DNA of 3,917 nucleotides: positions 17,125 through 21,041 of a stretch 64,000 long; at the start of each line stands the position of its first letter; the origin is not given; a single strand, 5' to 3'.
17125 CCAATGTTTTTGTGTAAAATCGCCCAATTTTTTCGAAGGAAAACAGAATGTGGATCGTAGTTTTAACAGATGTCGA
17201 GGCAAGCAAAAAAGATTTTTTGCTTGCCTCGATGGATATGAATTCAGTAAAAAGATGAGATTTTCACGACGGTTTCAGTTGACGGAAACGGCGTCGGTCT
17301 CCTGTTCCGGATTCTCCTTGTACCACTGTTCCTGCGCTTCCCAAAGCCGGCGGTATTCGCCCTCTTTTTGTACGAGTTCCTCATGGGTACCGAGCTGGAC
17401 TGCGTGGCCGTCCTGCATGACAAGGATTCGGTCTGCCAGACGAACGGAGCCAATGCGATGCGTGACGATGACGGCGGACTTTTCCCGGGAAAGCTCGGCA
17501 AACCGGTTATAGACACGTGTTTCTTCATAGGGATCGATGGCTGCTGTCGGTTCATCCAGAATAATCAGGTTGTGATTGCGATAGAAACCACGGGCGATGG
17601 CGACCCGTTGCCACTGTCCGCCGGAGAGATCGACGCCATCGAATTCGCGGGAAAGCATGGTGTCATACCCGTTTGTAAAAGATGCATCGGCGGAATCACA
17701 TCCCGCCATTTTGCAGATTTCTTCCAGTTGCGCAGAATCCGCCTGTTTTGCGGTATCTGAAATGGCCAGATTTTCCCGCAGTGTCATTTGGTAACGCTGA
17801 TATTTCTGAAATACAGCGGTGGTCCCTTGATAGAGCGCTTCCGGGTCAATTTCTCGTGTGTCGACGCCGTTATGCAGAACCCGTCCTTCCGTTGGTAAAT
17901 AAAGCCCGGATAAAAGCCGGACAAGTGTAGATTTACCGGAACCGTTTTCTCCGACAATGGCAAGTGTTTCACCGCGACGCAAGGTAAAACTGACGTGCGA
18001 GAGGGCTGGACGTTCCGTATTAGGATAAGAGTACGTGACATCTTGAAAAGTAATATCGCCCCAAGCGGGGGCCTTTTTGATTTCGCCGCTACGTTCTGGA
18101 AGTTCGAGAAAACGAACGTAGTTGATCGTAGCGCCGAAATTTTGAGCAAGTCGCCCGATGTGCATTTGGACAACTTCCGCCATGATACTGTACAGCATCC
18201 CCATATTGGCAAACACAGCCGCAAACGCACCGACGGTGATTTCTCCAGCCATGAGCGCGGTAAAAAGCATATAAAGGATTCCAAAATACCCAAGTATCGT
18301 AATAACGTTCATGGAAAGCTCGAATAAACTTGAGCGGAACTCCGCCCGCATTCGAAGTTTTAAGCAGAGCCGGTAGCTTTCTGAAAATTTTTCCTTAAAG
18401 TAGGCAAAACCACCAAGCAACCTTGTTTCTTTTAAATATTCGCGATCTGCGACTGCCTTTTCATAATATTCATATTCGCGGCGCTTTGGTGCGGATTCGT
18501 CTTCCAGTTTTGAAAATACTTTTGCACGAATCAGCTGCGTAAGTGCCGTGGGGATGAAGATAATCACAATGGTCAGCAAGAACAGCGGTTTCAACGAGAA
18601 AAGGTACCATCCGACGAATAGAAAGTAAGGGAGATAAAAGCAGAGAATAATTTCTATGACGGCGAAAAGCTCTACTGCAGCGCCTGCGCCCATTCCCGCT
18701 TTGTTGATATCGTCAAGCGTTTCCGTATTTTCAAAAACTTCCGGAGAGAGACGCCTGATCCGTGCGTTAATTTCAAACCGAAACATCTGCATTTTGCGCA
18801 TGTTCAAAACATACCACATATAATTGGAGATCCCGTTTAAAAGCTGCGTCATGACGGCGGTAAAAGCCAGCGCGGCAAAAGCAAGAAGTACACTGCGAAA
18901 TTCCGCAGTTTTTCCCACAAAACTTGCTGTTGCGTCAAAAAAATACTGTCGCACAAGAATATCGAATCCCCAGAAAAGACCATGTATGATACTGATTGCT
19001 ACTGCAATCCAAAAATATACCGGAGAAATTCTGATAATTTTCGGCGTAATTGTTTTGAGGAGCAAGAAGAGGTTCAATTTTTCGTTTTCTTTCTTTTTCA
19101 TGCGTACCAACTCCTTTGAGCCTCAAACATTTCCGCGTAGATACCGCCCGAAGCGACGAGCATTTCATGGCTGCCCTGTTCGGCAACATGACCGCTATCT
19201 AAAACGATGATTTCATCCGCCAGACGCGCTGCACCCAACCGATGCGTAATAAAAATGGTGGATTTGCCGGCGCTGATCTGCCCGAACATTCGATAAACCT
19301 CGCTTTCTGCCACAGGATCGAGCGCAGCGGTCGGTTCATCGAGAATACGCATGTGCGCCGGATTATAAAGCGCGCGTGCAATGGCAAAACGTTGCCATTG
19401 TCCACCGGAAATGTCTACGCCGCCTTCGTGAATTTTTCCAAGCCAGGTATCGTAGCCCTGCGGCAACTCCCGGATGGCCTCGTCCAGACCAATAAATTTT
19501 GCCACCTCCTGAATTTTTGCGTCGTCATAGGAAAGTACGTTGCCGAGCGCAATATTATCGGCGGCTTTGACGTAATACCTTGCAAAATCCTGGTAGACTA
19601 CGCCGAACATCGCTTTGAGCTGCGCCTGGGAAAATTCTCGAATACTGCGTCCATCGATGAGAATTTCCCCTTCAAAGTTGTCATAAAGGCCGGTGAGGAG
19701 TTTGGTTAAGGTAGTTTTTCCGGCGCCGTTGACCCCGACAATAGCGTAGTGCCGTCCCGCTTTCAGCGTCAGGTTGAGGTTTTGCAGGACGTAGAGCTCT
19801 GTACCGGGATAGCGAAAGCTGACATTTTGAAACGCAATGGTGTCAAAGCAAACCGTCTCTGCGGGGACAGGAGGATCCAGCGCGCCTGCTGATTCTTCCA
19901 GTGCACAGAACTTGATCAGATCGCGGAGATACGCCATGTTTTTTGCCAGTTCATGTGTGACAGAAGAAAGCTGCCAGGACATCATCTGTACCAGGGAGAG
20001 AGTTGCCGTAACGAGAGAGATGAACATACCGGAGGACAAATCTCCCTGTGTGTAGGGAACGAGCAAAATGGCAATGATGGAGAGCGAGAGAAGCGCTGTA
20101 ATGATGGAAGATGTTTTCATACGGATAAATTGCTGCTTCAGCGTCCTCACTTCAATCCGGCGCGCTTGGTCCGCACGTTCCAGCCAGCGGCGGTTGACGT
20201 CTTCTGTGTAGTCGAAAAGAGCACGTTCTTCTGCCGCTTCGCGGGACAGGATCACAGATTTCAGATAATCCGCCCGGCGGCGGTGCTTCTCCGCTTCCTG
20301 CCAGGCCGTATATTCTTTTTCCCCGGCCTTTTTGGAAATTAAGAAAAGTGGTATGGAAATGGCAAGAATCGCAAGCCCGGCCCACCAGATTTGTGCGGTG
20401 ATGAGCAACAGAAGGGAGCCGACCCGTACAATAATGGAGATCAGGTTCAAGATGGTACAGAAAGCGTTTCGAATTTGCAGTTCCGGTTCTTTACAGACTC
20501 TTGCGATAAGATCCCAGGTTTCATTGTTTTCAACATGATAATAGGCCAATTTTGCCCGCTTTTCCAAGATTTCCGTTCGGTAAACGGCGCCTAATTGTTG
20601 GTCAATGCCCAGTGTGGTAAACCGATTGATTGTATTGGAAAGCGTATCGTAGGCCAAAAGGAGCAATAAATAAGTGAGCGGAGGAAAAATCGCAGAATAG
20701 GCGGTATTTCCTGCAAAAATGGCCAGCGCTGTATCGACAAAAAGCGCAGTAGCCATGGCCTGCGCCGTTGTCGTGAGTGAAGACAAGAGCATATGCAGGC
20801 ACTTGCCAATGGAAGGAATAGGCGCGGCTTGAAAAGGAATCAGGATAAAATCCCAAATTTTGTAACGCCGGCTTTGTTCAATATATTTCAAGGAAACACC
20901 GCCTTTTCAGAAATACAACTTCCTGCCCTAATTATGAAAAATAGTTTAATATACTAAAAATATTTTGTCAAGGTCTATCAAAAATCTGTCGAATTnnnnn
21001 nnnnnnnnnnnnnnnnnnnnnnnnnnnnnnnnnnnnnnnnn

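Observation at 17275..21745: XRE regulator whose uncharacterised C-terminal domain is duplicated as a stand-alone gene, coupled to an ABC exporter pair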

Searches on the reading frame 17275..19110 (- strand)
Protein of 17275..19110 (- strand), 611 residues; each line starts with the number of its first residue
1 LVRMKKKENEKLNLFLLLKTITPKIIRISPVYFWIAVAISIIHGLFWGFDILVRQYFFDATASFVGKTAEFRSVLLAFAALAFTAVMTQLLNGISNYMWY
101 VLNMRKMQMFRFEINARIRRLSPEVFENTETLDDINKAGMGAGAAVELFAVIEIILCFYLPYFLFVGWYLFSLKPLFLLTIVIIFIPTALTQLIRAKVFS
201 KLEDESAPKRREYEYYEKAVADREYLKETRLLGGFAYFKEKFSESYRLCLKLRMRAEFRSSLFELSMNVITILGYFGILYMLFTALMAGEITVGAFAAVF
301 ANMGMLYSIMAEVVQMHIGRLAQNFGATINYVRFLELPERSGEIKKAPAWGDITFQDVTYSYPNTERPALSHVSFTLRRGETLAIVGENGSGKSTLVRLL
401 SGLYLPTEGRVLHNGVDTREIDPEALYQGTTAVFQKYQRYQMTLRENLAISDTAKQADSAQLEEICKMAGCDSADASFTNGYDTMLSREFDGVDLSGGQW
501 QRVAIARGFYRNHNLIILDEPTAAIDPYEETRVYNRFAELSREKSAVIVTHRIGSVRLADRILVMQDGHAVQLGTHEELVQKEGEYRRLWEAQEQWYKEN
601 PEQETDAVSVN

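Call 4: search_protein_families(library=pfam, proteins=[window:17275-19110:-], max_evalue=1)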
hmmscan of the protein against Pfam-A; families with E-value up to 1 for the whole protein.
window:17275-19110:- (611 aa): 17 families
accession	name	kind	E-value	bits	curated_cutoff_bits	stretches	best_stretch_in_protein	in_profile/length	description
PF00005.33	ABC_tran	-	6.1e-31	108.3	25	1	370-523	1-137/137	ABC transporter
PF02463.25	SMC_N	-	5.6e-08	32.9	40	1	382-565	26-211/220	RecF/RecN/SMC N terminal domain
PF13304.12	AAA_21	-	3.9e-06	27.6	27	1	384-403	3-22/304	AAA domain, putative AbiEii toxin, Type IV TA system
PF13555.12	AAA_29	-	0.00055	20.1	27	1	375-401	17-43/61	P-loop containing region of AAA domain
PF13191.12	AAA_16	-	0.0018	19.2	32.6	1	379-541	23-124/167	AAA ATPase domain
PF00664.28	ABC_membrane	-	0.0037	17.4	28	1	35-307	3-271/274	ABC transporter transmembrane region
PF13476.12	AAA_23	-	0.013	16.6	27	1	383-399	22-38/201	AAA domain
PF13401.12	AAA_22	-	0.056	14.2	27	1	382-404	7-29/130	AAA domain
PF20720.3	nSTAND3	-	0.06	13.5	27.2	1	370-406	7-43/155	Novel STAND NTPase 3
PF09818.15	ABC_ATPase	-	0.068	12.6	23.2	0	375-400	75-99/283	P-loop domain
PF13479.12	AAA_24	-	0.071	13.4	27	1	382-484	4-105/195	AAA domain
PF20703.3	nSTAND1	-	0.081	13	27.1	1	376-398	29-51/379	Novel STAND NTPase 1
PF05729.18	NACHT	-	0.13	12.5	26.7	1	382-400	2-20/167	NACHT domain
PF07728.20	AAA_5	-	0.15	12.5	22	1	384-427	3-48/139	AAA domain (dynein-related subfamily)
PF03193.22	RsgA_GTPase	-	0.15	12.4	30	1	369-402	96-128/174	RsgA GTPase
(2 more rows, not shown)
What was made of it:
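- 17275..19110 (-): ABC exporter half-transporter 2 (611 aa). It overlaps ABC1 by 13 nt. Pfam ABC_tran 108 bits (call 4).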

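Call 5: search_protein_families(library=ncbifam, proteins=[window:17275-19110:-], max_evalue=1)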
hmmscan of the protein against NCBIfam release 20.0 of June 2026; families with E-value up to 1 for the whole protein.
window:17275-19110:- (611 aa): 194 families (the best 25 are shown)
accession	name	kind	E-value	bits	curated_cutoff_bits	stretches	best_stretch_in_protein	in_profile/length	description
TIGR02203.1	MsbA_lipidA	equivalog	1.7e-70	238.2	602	1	85-593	61-569/572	lipid A export permease/ATP-binding protein MsbA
TIGR03375.1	type_I_sec_LssB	subfamily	6.1e-68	229.7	693.1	1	169-583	281-692/696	type I secretion system permease/ATPase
TIGR03796.1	NHLM_micro_ABC1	equivalog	6e-64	216.5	853.3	1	55-589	178-708/710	NHLP family bacteriocin export ABC transporter peptidase/permease/ATPase subunit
TIGR02204.1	MsbA_rel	hypoth_equivalog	1.8e-62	211.8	780.4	1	239-593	224-575/576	ABC transporter, permease/ATP-binding protein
TIGR01846.1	type_I_sec_HlyB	subfamily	3.8e-62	210.6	725.55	1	163-594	267-693/694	type I secretion system permease/ATPase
TIGR00958.1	3a01208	subfamily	2.9e-59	201.1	874.6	1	196-589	318-710/711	antigen peptide transporter 2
NF008381.0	PRK11176.1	equivalog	3.2e-58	197.5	867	1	227-593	215-579/582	lipid A ABC transporter ATP-binding protein/permease MsbA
NF010178.0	PRK13657.1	equivalog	4.1e-57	193.9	733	1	277-603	261-580/588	glucan ABC transporter ATP-binding protein/ permease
TIGR03797.1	NHLM_micro_ABC2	equivalog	1.8e-53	182.1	709.4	1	233-593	331-685/686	NHLP bacteriocin export ABC transporter permease/ATPase subunit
TIGR02857.1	CydD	equivalog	1.4e-52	179.4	435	1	341-565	311-529/529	thiol reductant ABC exporter subunit CydD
NF045513.1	HepA_fam_ABC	equivalog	1.6e-50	172.2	725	1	63-592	82-608/610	heterocyst formation ABC transporter subunit HepA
TIGR01842.1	type_I_sec_PrtD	subfamily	1.9e-50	171.9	510.15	1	82-582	61-543/544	type I secretion system permease/ATPase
NF008364.0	PRK11160.1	equivalog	2.4e-50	171.7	630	1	213-591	197-573/575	heme ABC transporter ATP-binding protein/permease CydC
TIGR01192.1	chvA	subfamily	3.5e-49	167.9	585.4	1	289-593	268-570/585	glucan export ABC transporter ATP-binding protein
NF008379.0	PRK11174.1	equivalog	5.6e-48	164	684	1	306-594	300-585/588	heme ABC transporter permease/ATP-binding protein CydD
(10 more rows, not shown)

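Call 67: search_protein_families(library=padloc, proteins=[window:17275-19110:-], max_evalue=0.01)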
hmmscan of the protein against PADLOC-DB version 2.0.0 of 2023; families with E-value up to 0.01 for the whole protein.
window:17275-19110:- (611 aa): 16 families
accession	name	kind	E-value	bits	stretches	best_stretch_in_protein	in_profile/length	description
PDLC04135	mad3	-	2.8e-29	100.8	2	492-584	261-361/374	mads_3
PDLC04140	mad8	-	3.5e-08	31.3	1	367-550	14-231/314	mads_8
PDLC04893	PDC-S06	-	1.1e-07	28.6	1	514-561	646-693/862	-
PDLC02980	AriA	-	1.6e-06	26.3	1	384-404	3-23/304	-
PDLC02914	ATPase-Toprim_I-B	-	3.8e-06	24.4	1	372-403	17-48/443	-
PDLC00075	GajA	-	0.00029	17.5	0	381-403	23-45/536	AAA ATPase domain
PDLC02335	AbiLi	-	0.0003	17.9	1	381-401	77-97/326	AbiLi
PDLC04737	PDC-M62A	-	0.0011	16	1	384-406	56-78/601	-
PDLC00284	PtuA1|PtuA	-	0.0034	14.3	1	371-437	74-144/545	AAA ATPase domain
PDLC04175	HEC-01A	-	0.0039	14.3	0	383-431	28-75/363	-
PDLC04734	PDC-M62A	-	0.0042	14.1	1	384-401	64-81/597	-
PDLC03878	NsnB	-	0.0043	14.8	0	384-400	25-41/345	-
PDLC04178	HEC-01A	-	0.0064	13.6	0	382-400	30-48/399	-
PDLC04213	HEC-02A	-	0.0068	14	0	385-451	28-81/337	-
PDLC04164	AriA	-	0.0069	14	0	384-431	31-79/253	-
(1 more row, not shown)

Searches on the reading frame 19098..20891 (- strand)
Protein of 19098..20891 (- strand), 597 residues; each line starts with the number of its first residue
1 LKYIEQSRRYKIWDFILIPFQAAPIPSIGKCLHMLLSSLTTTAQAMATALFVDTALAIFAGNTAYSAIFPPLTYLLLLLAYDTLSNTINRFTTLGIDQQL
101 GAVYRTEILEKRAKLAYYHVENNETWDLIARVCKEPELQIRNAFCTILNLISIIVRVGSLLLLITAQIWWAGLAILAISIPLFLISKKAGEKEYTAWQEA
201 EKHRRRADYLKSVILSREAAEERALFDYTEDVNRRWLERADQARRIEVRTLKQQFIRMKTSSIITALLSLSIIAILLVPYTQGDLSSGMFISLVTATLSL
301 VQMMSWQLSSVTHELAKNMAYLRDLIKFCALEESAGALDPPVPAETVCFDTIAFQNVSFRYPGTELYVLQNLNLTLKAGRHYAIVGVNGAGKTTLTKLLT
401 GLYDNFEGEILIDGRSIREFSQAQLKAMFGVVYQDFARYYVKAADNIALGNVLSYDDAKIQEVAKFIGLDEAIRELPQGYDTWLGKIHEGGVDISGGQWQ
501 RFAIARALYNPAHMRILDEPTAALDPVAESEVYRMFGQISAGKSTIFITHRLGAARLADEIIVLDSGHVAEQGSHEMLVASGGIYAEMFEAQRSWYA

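Call 4: search_protein_families(library=pfam, proteins=[window:19098-20891:-], max_evalue=1)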
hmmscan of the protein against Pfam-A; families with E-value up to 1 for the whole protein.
window:19098-20891:- (597 aa): 15 families
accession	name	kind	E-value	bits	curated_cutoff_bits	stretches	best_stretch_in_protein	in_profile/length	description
PF00005.33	ABC_tran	-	1.2e-29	104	25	1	369-522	1-137/137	ABC transporter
PF13304.12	AAA_21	-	4.5e-05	24.1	27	1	383-402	3-22/304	AAA domain, putative AbiEii toxin, Type IV TA system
PF02463.25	SMC_N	-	6.6e-05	22.9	40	1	495-563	138-210/220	RecF/RecN/SMC N terminal domain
PF13555.12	AAA_29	-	0.0039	17.4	27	0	378-395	22-38/61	P-loop containing region of AAA domain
PF01935.23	DUF87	-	0.038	14.5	23.2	1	379-403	23-48/220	Helicase HerA, central domain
PF13476.12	AAA_23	-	0.059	14.4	27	1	383-397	23-37/201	AAA domain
PF06414.18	Zeta_toxin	-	0.068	13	22.3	0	383-420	20-57/199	Zeta toxin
PF00448.28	SRP54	-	0.087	12.9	22.7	1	382-426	4-49/196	SRP54-type protein, GTPase domain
PF12128.14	DUF3584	-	0.1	10.5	31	1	381-400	19-38/1191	Protein of unknown function (DUF3584)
PF13166.12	AAA_13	-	0.11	11.5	36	1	383-405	20-42/713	AAA domain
PF03193.22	RsgA_GTPase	-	0.12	12.6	30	0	370-401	98-128/174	RsgA GTPase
PF02367.23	TsaE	-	0.13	12.6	26.6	0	370-399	12-41/128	Threonylcarbamoyl adenosine biosynthesis protein TsaE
PF13401.12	AAA_22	-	0.15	12.8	27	1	380-405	6-31/130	AAA domain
PF13238.12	AAA_18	-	0.23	12.4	29.4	0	384-408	3-25/128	AAA domain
PF16312.10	Oberon_cc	-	0.64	10.4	28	0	199-254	55-107/129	Coiled-coil region of Oberon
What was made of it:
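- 19098..20891 (-): ABC exporter half-transporter 1 (597 aa, membrane domain plus ATPase domain). It is a lineage-specific neighbour, not part of the conserved module. Pfam ABC_tran 104 bits (call 4).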

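Call 5: search_protein_families(library=ncbifam, proteins=[window:19098-20891:-], max_evalue=1)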
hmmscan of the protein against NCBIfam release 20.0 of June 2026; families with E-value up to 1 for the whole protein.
window:19098-20891:- (597 aa): 197 families (the best 25 are shown)
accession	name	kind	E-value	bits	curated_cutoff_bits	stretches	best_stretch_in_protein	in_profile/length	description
TIGR02203.1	MsbA_lipidA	equivalog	1.4e-74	251.6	602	1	42-592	28-569/572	lipid A export permease/ATP-binding protein MsbA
TIGR02204.1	MsbA_rel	hypoth_equivalog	6.5e-70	236.4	780.4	1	29-592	22-575/576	ABC transporter, permease/ATP-binding protein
TIGR03375.1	type_I_sec_LssB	subfamily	1.3e-65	222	693.1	1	162-579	279-689/696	type I secretion system permease/ATPase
TIGR03796.1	NHLM_micro_ABC1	equivalog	7.4e-63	212.8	853.3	1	35-588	164-708/710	NHLP family bacteriocin export ABC transporter peptidase/permease/ATPase subunit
TIGR01846.1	type_I_sec_HlyB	subfamily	3.5e-61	207.4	725.55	1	81-592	195-692/694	type I secretion system permease/ATPase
NF045513.1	HepA_fam_ABC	equivalog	1.1e-60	205.8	725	1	27-590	51-607/610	heterocyst formation ABC transporter subunit HepA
NF008381.0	PRK11176.1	equivalog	4.6e-60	203.6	867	1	118-592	114-579/582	lipid A ABC transporter ATP-binding protein/permease MsbA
TIGR03797.1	NHLM_micro_ABC2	equivalog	8.7e-58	196.3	709.4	1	35-592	146-685/686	NHLP bacteriocin export ABC transporter permease/ATPase subunit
NF008364.0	PRK11160.1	equivalog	1.9e-57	195.2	630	1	152-589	146-572/575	heme ABC transporter ATP-binding protein/permease CydC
NF010178.0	PRK13657.1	equivalog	5.7e-56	190.2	733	1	260-592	248-570/588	glucan ABC transporter ATP-binding protein/ permease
TIGR00958.1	3a01208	subfamily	1e-55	189.3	874.6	1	120-588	252-710/711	antigen peptide transporter 2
TIGR02857.1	CydD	equivalog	3.4e-55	188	435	1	32-564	10-529/529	thiol reductant ABC exporter subunit CydD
TIGR02868.1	CydC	equivalog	1.9e-54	185.2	329.05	1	155-552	138-530/530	thiol reductant ABC exporter subunit CydC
NF052233.1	CphA_assoc_ABC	equivalog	1.2e-51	176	880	1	95-593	256-744/766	cyanophycin metabolism-associated ABC transporter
NF008055.0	PRK10789.1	equivalog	3.8e-50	170.9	845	1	88-592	76-571/590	SmdA family multidrug ABC transporter permease/ATP-binding protein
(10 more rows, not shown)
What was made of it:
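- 19098..20891 (-): MsbA-like NCBIfam hits below cut-off (call 5).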

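Call 67: search_protein_families(library=padloc, proteins=[window:19098-20891:-], max_evalue=0.01)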
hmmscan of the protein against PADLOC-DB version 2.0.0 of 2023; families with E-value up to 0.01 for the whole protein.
window:19098-20891:- (597 aa): 6 families
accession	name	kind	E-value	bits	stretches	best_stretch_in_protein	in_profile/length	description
PDLC04135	mad3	-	5.3e-26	90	2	490-567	260-340/374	mads_3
PDLC02980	AriA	-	2.5e-06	25.7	1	383-404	3-24/304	-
PDLC04140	mad8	-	3.4e-06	24.8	1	368-553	16-235/314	mads_8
PDLC02914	ATPase-Toprim_I-B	-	0.00027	18.2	0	372-402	18-48/443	-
PDLC02335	AbiLi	-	0.0015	15.7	0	370-550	71-236/326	AbiLi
PDLC00271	PtuA1|PtuA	-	0.006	14.2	0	369-425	14-69/421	AAA ATPase domain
